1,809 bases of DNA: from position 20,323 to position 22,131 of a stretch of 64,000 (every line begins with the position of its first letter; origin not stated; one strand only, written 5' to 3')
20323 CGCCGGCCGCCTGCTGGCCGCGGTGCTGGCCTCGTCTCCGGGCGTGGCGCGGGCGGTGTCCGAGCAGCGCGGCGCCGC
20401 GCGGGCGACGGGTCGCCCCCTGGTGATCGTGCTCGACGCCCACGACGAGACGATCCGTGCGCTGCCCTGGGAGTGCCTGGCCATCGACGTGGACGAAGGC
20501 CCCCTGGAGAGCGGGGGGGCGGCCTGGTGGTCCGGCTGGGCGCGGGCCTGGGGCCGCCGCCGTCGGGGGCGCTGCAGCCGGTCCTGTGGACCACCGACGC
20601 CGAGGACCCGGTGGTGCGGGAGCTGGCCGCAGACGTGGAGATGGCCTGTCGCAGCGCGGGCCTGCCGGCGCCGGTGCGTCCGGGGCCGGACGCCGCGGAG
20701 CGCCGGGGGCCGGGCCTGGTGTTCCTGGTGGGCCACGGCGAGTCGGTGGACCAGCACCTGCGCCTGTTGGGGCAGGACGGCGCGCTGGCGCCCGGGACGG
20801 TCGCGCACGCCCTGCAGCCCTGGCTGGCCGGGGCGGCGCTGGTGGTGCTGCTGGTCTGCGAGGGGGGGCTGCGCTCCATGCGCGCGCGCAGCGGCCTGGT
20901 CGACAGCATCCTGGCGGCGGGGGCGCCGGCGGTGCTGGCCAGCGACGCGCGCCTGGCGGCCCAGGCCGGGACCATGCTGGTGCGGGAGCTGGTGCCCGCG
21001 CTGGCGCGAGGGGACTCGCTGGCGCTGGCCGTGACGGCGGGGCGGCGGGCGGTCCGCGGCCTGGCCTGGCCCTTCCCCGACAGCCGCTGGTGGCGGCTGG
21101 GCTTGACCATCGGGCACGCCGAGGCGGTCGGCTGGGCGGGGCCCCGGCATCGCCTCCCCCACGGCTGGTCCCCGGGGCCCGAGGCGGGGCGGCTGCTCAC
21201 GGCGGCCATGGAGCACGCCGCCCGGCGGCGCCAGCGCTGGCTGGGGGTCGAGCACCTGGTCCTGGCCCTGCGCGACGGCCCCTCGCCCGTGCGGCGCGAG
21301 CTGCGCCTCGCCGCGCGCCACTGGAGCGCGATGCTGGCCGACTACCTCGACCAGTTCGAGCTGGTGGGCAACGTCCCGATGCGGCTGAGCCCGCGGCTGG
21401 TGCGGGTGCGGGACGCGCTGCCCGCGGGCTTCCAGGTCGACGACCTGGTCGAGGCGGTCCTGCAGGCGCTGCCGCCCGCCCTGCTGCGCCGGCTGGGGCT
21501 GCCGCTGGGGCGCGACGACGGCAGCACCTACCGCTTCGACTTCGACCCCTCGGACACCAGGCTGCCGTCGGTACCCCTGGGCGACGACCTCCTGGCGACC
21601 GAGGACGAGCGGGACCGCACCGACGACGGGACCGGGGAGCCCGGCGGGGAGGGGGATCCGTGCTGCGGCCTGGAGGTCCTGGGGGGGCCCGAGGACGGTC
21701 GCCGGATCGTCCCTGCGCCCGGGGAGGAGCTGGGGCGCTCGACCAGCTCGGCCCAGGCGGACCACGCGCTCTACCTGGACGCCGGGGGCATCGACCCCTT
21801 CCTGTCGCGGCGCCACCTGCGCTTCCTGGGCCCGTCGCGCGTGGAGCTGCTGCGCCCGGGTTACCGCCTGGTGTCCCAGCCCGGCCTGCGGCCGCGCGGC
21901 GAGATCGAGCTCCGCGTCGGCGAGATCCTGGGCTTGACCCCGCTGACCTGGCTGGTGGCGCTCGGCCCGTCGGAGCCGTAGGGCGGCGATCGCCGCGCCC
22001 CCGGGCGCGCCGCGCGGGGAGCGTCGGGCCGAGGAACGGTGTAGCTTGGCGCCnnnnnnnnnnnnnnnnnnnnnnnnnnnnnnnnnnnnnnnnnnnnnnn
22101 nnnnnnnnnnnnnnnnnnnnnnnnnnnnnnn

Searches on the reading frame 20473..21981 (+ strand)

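Call 45: search_protein_families(library=pfam, proteins=[window:20473-21981:+], max_evalue=0.001)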
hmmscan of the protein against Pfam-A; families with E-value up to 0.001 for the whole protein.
window:20473-21981:+ (502 aa): 1 family
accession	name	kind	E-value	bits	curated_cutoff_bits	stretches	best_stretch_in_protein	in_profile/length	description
PF12770.12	CHAT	-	3.3e-07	30.5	24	1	77-196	140-268/289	CHAT domain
